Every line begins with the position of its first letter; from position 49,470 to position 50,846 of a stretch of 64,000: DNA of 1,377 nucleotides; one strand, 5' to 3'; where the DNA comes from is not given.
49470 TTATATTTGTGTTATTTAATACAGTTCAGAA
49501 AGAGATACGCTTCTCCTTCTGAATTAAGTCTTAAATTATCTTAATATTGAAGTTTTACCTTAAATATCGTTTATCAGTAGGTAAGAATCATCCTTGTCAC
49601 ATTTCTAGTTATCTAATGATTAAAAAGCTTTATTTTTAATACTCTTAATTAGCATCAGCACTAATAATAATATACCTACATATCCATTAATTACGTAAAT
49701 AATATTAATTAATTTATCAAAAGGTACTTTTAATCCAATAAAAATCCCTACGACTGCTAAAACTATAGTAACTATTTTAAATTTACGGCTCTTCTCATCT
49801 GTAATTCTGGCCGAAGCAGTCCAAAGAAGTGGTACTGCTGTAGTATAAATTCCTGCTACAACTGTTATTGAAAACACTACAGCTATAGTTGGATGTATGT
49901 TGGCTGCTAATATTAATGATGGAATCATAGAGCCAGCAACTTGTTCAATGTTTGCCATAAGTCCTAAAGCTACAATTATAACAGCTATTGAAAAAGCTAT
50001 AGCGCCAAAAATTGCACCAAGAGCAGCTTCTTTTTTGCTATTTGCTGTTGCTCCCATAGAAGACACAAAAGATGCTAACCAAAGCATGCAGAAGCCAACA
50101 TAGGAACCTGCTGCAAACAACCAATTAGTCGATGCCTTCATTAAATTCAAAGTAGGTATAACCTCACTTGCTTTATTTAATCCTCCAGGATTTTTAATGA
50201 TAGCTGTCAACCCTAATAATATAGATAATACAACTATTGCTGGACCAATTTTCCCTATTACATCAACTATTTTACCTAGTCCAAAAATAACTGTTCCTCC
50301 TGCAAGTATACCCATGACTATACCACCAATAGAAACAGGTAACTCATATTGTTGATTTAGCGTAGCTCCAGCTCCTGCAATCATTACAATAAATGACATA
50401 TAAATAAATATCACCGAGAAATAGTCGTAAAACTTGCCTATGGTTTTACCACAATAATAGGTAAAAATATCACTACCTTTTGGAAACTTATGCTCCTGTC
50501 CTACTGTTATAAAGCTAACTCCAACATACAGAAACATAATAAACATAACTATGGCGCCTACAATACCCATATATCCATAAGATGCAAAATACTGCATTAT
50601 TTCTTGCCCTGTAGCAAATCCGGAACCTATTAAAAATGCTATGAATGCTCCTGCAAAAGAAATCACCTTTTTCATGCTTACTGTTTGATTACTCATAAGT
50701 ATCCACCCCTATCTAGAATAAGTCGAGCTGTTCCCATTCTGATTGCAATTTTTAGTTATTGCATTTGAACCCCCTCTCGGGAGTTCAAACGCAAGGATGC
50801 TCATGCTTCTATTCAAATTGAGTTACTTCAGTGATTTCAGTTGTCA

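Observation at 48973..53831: Partial glycine-reductase-type cluster with two selenoprotein genes mis-split by the ORF track and an embedded permease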

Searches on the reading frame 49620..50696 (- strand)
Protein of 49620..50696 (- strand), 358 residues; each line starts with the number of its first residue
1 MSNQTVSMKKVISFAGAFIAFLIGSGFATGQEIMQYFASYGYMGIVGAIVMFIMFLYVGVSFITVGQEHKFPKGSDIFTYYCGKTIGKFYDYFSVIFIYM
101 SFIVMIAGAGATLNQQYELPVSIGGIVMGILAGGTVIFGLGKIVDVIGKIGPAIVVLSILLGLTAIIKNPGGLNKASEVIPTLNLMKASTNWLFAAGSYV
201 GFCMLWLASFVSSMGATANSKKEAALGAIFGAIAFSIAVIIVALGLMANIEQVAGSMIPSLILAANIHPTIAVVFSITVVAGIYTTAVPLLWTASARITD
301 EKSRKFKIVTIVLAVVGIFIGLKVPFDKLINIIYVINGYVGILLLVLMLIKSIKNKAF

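Call 6: search_protein_families(library=ncbifam, proteins=[window:49620-50696:-])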
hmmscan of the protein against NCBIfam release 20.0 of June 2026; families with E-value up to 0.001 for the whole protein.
window:49620-50696:- (358 aa): 0 families

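Call 7: search_protein_families(library=pfam, proteins=[window:49620-50696:-])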
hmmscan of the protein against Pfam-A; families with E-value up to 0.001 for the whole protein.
window:49620-50696:- (358 aa): 0 families

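Call 33: find_homologous_proteins(query=window:49620-50696:-, max_evalue=0.00001)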
Query window:49620-50696:- (358 aa): 1509 proteins with E <= 0.00001 among 8000 candidates; the best 120 are listed.
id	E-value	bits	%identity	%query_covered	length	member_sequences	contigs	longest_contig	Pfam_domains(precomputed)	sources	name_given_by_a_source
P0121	4.9e-199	679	90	100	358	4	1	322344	-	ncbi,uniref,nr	ncbi:hypothetical protein DW1_0440 [Proteiniborus sp. DW1]|uniref:YkvI family membrane protein n=1 T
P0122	6.1e-198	675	89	100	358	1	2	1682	-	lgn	-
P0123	1.2e-188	644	84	99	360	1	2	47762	-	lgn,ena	-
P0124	1.1e-187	641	84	95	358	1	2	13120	-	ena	-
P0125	1.9e-186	637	84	97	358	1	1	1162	-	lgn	-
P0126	9.5e-186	635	83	99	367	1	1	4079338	-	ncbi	ncbi:hypothetical protein QBE52_11535 [Clostridiaceae bacterium 35-E11]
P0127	2.5e-182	624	81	99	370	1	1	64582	-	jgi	jgi:uncharacterized membrane protein YkvI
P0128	2.7e-182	624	81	99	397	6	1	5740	-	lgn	-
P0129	4.7e-180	616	81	99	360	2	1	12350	-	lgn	-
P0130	8.0e-180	615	81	99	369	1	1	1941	-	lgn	-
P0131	2.5e-179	614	81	99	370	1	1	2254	-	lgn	-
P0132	4.2e-179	613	81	99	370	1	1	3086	-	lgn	-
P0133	1.7e-178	611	81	100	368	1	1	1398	-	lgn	-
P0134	3.3e-178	610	80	100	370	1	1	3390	-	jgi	jgi:uncharacterized membrane protein YkvI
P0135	5.7e-178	609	79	100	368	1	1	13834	-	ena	-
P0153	2.6e-169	581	75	99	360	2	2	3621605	-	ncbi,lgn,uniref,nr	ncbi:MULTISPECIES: YkvI family membrane protein [unclassified Sedimentibacter]|uniref:YkvI family me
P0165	4.3e-164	564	71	99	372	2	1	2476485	-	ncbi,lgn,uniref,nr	ncbi:YkvI family membrane protein [Bacillus cihuensis]|uniref:YkvI family membrane protein n=1 Tax=B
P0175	4.6e-161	554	71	99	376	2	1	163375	-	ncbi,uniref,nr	ncbi:YkvI family membrane protein [Oceanobacillus salinisoli]|uniref:YkvI family membrane protein n=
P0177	6.9e-161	553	71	99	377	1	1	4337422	-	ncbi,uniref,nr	ncbi:YkvI family membrane protein [Virgibacillus necropolis]|uniref:Membrane protein YkvI n=1 Tax=Vi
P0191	6.2e-159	547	70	99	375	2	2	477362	-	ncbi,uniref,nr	ncbi:hypothetical protein [Oceanobacillus polygoni]|uniref:Membrane protein YkvI n=1 Tax=Oceanobacil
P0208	2.1e-156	538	68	99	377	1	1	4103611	-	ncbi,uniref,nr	ncbi:hypothetical protein [Oceanobacillus zhaokaii]|uniref:YkvI family membrane protein n=1 Tax=Ocea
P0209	2.1e-156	538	72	97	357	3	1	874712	-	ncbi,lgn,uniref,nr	ncbi:hypothetical protein NVS47_00765 [Dehalobacterium formicoaceticum]|uniref:Membrane protein YkvI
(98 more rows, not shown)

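Call 34: find_encoding_contigs(protein=P0177, flank=8000, max_places=2)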
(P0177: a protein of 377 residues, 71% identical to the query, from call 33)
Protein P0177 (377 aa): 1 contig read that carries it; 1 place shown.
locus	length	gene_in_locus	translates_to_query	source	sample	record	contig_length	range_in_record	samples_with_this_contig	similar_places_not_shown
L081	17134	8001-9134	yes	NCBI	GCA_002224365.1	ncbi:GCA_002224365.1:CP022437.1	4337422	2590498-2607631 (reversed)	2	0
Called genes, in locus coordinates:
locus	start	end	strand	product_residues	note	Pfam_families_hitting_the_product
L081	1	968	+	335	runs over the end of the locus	PF02504:FA_synthesis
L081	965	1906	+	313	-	PF00698:Acyl_transf_1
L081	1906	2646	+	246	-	PF00106:adh_short, PF08659:KR, PF13561:adh_short_C2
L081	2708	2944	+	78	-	PF00550:PP-binding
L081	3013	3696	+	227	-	PF22935:RM44_endonuclase (weak), PF14622:Ribonucleas_3_3, PF00636:Ribonuclease_3, PF00035:dsrm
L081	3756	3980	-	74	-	PF06569:DUF1128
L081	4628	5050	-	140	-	PF03928:HbpS-like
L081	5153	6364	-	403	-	PF08240:ADH_N, PF01262:AlaDh_PNT_C (weak), PF00107:ADH_zinc_N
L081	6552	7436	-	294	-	PF00126:HTH_1, PF03466:LysR_substrate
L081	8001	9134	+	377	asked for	-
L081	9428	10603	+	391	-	PF01266:DAO, PF01494:FAD_binding_3 (weak), PF01946:Thi4 (weak), PF03486:HI0933_like (faint), PF07992:Pyr_redox_2 (faint), PF13738:Pyr_redox_3 (faint)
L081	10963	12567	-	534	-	PF00474:SSF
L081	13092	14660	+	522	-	PF03323:GerA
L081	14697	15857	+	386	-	PF03845:Spore_permease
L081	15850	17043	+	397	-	PF25198:Spore_GerAC_N, PF05504:Spore_GerAC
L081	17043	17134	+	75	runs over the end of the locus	-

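Call 35: find_encoding_contigs(protein=P0165, flank=8000, max_places=2)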
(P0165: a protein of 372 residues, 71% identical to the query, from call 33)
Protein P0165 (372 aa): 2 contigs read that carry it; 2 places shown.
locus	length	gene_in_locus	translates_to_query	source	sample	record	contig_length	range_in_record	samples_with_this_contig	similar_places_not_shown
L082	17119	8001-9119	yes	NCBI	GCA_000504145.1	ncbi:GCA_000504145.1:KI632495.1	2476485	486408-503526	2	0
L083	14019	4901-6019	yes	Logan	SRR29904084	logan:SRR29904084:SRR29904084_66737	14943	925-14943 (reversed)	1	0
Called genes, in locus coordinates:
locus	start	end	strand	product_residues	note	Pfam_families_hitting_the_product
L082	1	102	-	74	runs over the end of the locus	PF03466:LysR_substrate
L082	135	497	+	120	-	PF01676:Metalloenzyme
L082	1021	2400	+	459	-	PF00324:AA_permease, PF13520:AA_permease_2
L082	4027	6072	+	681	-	PF00497:SBP_bac_3, PF00989:PAS (faint), PF13426:PAS_9, PF00512:HisKA, PF02518:HATPase_c, PF14501:HATPase_c_5 (weak)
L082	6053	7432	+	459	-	PF00072:Response_reg, PF00493:MCM (weak), PF00158:Sigma54_activat, PF14532:Sigma54_activ_2, PF07728:AAA_5 (weak), PF25601:AAA_lid_14, PF02954:HTH_8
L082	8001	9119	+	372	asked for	-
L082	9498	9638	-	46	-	PF00269:SASP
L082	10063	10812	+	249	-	PF00557:Peptidase_M24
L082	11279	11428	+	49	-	-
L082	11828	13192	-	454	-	PF00067:p450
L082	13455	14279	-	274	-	PF00561:Abhydrolase_1, PF12146:Hydrolase_4, PF12697:Abhydrolase_6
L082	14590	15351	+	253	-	PF03551:PadR (weak)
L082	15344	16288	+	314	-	PF00753:Lactamase_B (weak), PF13483:Lactamase_B_3, PF12706:Lactamase_B_2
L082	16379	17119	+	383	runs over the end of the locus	PF02771:Acyl-CoA_dh_N, PF02770:Acyl-CoA_dh_M, PF00441:Acyl-CoA_dh_1, PF08028:Acyl-CoA_dh_2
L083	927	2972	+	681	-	PF00497:SBP_bac_3, PF00989:PAS (faint), PF13426:PAS_9, PF00512:HisKA, PF02518:HATPase_c, PF14501:HATPase_c_5 (weak)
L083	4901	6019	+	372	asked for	-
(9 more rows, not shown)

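Call 36: find_encoding_contigs(protein=P0209, flank=8000, max_places=2)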
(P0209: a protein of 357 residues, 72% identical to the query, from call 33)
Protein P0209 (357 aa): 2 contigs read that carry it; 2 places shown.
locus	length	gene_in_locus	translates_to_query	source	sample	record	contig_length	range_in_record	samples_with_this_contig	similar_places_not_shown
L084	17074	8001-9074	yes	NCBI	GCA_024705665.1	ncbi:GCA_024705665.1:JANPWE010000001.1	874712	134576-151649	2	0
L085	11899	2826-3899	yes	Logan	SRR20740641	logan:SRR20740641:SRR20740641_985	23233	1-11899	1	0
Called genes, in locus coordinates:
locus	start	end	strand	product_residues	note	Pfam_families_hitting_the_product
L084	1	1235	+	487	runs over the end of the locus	PF06253:MTTB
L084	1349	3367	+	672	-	PF05378:Hydant_A_N, PF13941:MutL (weak), PF01968:Hydantoinase_A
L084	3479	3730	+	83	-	PF02028:BCCT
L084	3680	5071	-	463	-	PF13546:DDE_5, PF01609:DDE_Tnp_1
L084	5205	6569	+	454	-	PF02028:BCCT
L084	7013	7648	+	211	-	PF00392:GntR, PF07729:FCD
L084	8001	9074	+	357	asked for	-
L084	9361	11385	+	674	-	PF00497:SBP_bac_3, PF00989:PAS (weak), PF08448:PAS_4 (weak), PF13426:PAS_9, PF00512:HisKA, PF02518:HATPase_c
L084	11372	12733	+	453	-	PF00072:Response_reg, PF00158:Sigma54_activat, PF14532:Sigma54_activ_2, PF07728:AAA_5 (weak), PF25601:AAA_lid_14, PF02954:HTH_8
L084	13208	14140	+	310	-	PF00890:FAD_binding_2 (weak), PF01134:GIDA (faint), PF01946:Thi4 (faint), PF03486:HI0933_like (faint), PF07992:Pyr_redox_2, PF12831:FAD_oxidored (weak), PF13738:Pyr_redox_3, PF00070:Pyr_redox, +2 more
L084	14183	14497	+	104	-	PF00085:Thioredoxin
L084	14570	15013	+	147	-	-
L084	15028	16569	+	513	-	PF08545:ACP_syn_III (faint), PF19364:DUF5940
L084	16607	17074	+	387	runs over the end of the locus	PF02504:FA_synthesis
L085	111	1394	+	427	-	PF02028:BCCT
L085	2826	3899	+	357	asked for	-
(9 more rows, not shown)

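Call 37: search_protein_families(library=ncbifam, proteins=[L081:9428-10603:+, L081:6552-7436:-, L084:7013-7648:+, L084:1349-3367:+], max_evalue=1e-8)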
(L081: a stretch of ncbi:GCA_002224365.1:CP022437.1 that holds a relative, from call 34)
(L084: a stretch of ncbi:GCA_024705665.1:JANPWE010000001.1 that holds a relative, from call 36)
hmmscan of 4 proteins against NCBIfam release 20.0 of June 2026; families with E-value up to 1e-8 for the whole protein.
L081:9428-10603:+ (391 aa): 7 families
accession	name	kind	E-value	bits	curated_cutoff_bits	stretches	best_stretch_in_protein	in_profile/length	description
NF008425.0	PRK11259.1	equivalog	4e-136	453.9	257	1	1-381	1-374/377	N-methyl-L-tryptophan oxidase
TIGR01377.1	soxA_mon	subfamily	3.9e-123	411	479.65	1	5-387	1-380/381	amino oxidase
TIGR02352.1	thiamin_ThiO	equivalog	2.1e-16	60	250.8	1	7-212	1-213/351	glycine oxidase ThiO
TIGR03364.1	HpnW_proposed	hypoth_equivalog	4.3e-12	45.8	285.1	1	5-204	1-195/365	TIGR03364 family FAD-dependent oxidoreductase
NF001933.0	PRK00711.1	subfamily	4.6e-12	45.7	383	0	154-221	204-272/429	D-amino acid dehydrogenase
TIGR01373.1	soxB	subfamily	5.9e-11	41.8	529.45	0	3-219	29-253/407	sarcosine oxidase subunit beta family protein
TIGR02032.1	GG-red-SF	subfamily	1.2e-10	41.6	158.8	0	5-35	1-31/297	geranylgeranyl reductase family protein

L081:6552-7436:- (294 aa): 48 families (the best 25 are shown)
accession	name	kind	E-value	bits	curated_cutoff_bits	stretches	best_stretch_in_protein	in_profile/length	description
NF047711.1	PutUtilRegPtrR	equivalog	2.4e-63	213.9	400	1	1-277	1-280/283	putrescine utilization regulator PtrR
NF040786.1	LysR_Sec_metab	equivalog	5e-41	140.7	250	1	1-281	1-296/298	selenium metabolism-associated LysR family transcriptional regulator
NF053705.1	TransRegGltCGpos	equivalog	3.4e-34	118.4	350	1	1-255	1-266/300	glutamate biosynthesis transcriptional regulator GltC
TIGR03339.1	phn_lysR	subfamily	4e-34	118.2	341.1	1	7-236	3-239/279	aminoethylphosphonate catabolism associated LysR family transcriptional regulator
NF040889.1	trans_reg_YeiE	equivalog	2.1e-30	106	480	1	3-279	5-286/288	DNA-binding transcriptional regulator YeiE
NF047520.1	trans_act_CidR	equivalog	5.4e-28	98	415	1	1-281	1-290/292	cidABC operon transcriptional activator CidR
NF008095.0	PRK10837.1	subfamily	1.1e-27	97.1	281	1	3-280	5-287/290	LysR family transcriptional regulator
NF008416.0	PRK11242.1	equivalog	8e-25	87.8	277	1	2-282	2-290/300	transcriptional regulator CynR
NF008722.0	PRK11716.1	equivalog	1e-24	87.1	246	1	1-245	1-256/293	HTH-type transcriptional activator IlvY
NF058504.1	TransRegCcpCBac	equivalog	1.1e-24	87.4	400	1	1-281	1-286/287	transcriptional regulator CcpC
NF008361.0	PRK11151.1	equivalog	3.5e-24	85.6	329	1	1-281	1-291/305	DNA-binding transcriptional regulator OxyR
NF045775.1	acetoin_reg_AlsR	exception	1.6e-23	83.7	430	1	1-279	1-288/290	acetoin biosynthesis transcriptional regulator AlsR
NF041036.1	decaheme_TF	subfamily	6.8e-23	81.6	210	1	1-282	1-295/301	multiheme cytochrome-associated LysR family transcriptional regulator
NF008352.0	PRK11139.1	subfamily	7.7e-23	81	288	1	6-281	11-290/305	transcriptional regulator GcvA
NF047354.1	trans_reg_GltC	equivalog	1.7e-22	80.3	300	1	1-182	1-185/290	glutamate biosynthesis transcriptional regulator GltC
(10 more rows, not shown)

L084:7013-7648:+ (211 aa): 4 families
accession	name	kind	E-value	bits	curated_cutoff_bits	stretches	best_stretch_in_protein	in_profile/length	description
TIGR03338.1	phnR_burk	equivalog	2.2e-18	66.7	271.5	1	9-199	16-206/212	phosphonate utilization associated transcriptional regulator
NF008576.0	PRK11534.1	equivalog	2.2e-15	57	218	1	6-207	9-218/225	DNA-binding transcriptional regulator CsiR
NF008504.0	PRK11414.1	equivalog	1.2e-14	54.6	225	1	6-188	13-197/221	GntR family transcriptional regulator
NF003011.0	PRK03837.1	subfamily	6.4e-11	42.3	260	0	85-200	114-227/241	transcriptional regulator NanR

L084:1349-3367:+ (672 aa): 3 families
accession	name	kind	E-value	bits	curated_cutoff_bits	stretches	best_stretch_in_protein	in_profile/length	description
NF050156.1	CapLactmsAlpCapA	equivalog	3.9e-34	118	1000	1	109-320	135-350/689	caprolactamase subunit alpha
NF042975.2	AcphenoCarb_ApcC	equivalog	2.1e-22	79.1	1500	1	106-321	145-368/733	acetophenone carboxylase subunit gamma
NF042960.1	AcphenoCarb_ApcA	equivalog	5.1e-14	51.5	1250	0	4-84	3-88/658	acetophenone carboxylase subunit alpha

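Call 38: find_encoding_contigs(protein=P0175, flank=6000, max_places=1)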
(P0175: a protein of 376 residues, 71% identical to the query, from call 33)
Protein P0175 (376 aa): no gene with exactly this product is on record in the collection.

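Call 39: find_encoding_contigs(protein=P0208, flank=6000, max_places=1)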
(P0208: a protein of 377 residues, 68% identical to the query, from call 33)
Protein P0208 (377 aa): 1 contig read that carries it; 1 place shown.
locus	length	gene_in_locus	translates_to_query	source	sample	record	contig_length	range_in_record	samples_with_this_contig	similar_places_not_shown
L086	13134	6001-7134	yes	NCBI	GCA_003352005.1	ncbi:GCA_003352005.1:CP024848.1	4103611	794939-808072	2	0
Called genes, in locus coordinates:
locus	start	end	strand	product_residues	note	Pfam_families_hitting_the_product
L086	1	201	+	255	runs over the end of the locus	PF00005:ABC_tran, PF02463:SMC_N (faint), PF13304:AAA_21 (faint), PF12399:BCA_ABC_TP_C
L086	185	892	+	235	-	PF02463:SMC_N (faint), PF00005:ABC_tran, PF13304:AAA_21 (faint)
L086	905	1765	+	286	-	PF02653:BPD_transp_2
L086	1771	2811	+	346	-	PF02653:BPD_transp_2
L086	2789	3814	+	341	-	PF08545:ACP_syn_III, PF08541:ACP_syn_III_C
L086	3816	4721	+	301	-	PF00561:Abhydrolase_1, PF12146:Hydrolase_4, PF12697:Abhydrolase_6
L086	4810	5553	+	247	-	PF00106:adh_short, PF08659:KR, PF01370:Epimerase (weak), PF13561:adh_short_C2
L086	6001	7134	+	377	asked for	-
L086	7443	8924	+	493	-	PF00501:AMP-binding, PF13193:AMP-binding_C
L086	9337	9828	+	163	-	PF00731:AIRC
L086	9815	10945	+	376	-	PF22660:RS_preATP-grasp-like, PF02222:ATP-grasp, PF07478:Dala_Dala_lig_C, PF17769:PurK_C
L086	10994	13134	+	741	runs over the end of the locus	PF18072:FGAR-AT_linker, PF00586:AIRS, PF02769:AIRS_C, PF00586:AIRS, PF02769:AIRS_C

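Call 49: search_dna_similar(query=window:49620-50696:-, collection=plasmids, mode=protein, max_rows=25)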
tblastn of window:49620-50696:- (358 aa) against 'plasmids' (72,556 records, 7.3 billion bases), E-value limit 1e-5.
Records with a match: 15; places in all: 16; records where one place covers at least 80% of the query: 13.
Best place of each record, by identity: 60-80% 1; <60% 14.
By first word of the organism name: Stenotrophomonas 2; Staphylococcus 2; Bacillus 2; Priestia 2; Peptoclostridium 1; Pseudomonas 1; Enterococcus 1; Serratia 1; Lysinibacillus 1; Selenomonas 1; and 1 more.
By predicted mobility (MOB-suite, as given by PLSDB): non-mobilizable 13; conjugative 2.
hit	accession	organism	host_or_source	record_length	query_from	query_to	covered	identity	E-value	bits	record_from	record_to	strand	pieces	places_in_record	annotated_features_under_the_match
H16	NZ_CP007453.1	Peptoclostridium acidaminophilum DSM 3953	black mud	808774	1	355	99%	73.0%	4e-157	494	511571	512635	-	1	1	hypothetical protein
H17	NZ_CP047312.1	Pseudomonas putida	whole organism,soil sample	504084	1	356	99%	47.1%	3e-95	317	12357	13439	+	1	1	hypothetical protein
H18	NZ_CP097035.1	Enterococcus faecalis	whole organism,pet food (BARF)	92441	2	356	99%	33.2%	3e-54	199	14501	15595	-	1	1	hypothetical protein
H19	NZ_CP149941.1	Serratia nevei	pure culture,cucumber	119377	8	354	97%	29.7%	2e-45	173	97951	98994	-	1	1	hypothetical protein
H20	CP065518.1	Stenotrophomonas rhizophila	Kandelia candel (mangrove),cell culture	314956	8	356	97%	29.2%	4e-32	134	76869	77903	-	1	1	none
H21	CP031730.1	Stenotrophomonas rhizophila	Nusuttodinium aeruginosum,whole organism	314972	8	356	97%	29.2%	4e-32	134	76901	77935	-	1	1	hypothetical protein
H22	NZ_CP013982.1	Staphylococcus equorum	Cell,Myeolchi-jeotgal, salted fermented ...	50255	9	356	97%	29.1%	4e-26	117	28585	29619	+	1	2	hypothetical protein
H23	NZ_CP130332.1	Lysinibacillus fusiformis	Winter wheat (Triticum ...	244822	8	349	96%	28.4%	3e-32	135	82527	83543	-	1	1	hypothetical protein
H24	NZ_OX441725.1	Staphylococcus aureus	Sus scrofa,bacterial culture,Dust sample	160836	9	344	94%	28.6%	1e-34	142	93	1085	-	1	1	hypothetical protein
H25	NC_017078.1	Selenomonas ruminantium subsp. lactilytica TAM6421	-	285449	9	356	97%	25.9%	1e-23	109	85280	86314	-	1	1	membrane protein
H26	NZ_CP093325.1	Bacillus sp. N5-665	whole organism,peat soil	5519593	1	355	99%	22.8%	4e-8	62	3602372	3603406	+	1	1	none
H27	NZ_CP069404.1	Priestia megaterium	Homo sapiens,Pure culture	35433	9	354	97%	22.7%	3e-8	63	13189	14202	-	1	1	amino acid/polyamine transporter II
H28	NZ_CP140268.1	Priestia megaterium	Single cell,ginseng rhizosphere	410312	22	356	94%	22.9%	1e-7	61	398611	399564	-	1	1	membrane protein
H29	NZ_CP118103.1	Paenibacillus urinalis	Homo sapiens,blood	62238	7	222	60%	22.3%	9e-9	65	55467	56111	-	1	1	hypothetical protein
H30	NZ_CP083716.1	Bacillus velezensis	cell culture,Meju, fermented soybean ...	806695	18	199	51%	26.2%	4e-8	62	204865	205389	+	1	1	membrane protein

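Call 50: get_annotated_region(hit=H17, flank=9000)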
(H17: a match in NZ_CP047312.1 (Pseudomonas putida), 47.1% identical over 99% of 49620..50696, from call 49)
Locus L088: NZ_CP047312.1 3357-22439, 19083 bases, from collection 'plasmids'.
description: Pseudomonas putida strain YC-AE1 plasmid unnamed1, complete sequence
organism: Pseudomonas putida (NCBI taxid 303)
taxonomy: Bacteria; Pseudomonadota; Gammaproteobacteria; Pseudomonadales; Pseudomonadaceae; Pseudomonas; Pseudomonas putida
host: -; source: whole organism,soil sample; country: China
typing (MOB-suite, as given by PLSDB): conjugative; replicon rep_cluster_1115; relaxase MOBP; mating-pair formation MPF_I
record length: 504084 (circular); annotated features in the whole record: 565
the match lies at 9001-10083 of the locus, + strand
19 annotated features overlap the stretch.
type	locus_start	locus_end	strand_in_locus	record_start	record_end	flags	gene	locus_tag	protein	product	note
CDS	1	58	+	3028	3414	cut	-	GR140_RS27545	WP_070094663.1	hypothetical protein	-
CDS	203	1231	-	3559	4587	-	-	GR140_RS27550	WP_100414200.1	IS30-like element ISPsp7 family transposase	GO:0006313 - DNA transposition [Evidence IEA]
CDS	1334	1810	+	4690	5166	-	-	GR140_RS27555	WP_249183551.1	hypothetical protein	-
CDS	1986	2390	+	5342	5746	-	-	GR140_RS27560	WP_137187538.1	hypothetical protein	-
CDS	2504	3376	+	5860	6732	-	-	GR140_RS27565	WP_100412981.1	restriction endonuclease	GO:0009307 - DNA restriction-modification system [Evidence IEA]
CDS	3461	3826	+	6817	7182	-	-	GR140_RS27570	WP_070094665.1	histone-like nucleoid-structuring protein, MvaT/MvaU family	GO:0071824 - protein-DNA complex organization [Evidence IEA]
CDS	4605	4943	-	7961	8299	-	-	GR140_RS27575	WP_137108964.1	hypothetical protein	-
CDS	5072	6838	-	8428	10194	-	-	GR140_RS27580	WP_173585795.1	GGDEF domain-containing phosphodiesterase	-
CDS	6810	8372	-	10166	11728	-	-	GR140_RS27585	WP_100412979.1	PAS domain-containing methyl-accepting chemotaxis protein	GO:0006935 - chemotaxis [Evidence IEA]; GO:0007165 - signal transduction [Evidence IEA]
CDS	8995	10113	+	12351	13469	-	-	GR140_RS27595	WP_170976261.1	hypothetical protein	-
CDS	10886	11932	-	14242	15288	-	recA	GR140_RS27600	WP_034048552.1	recombinase RecA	GO:0006281 - DNA repair [Evidence IEA]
CDS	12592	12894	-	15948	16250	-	-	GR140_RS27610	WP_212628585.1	hypothetical protein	-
CDS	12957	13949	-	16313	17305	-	-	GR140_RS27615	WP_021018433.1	twin-arginine translocation signal domain-containing protein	-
CDS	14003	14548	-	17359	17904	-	-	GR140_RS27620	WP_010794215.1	hypothetical protein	-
CDS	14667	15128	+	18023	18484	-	-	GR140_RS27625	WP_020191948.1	hypothetical protein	-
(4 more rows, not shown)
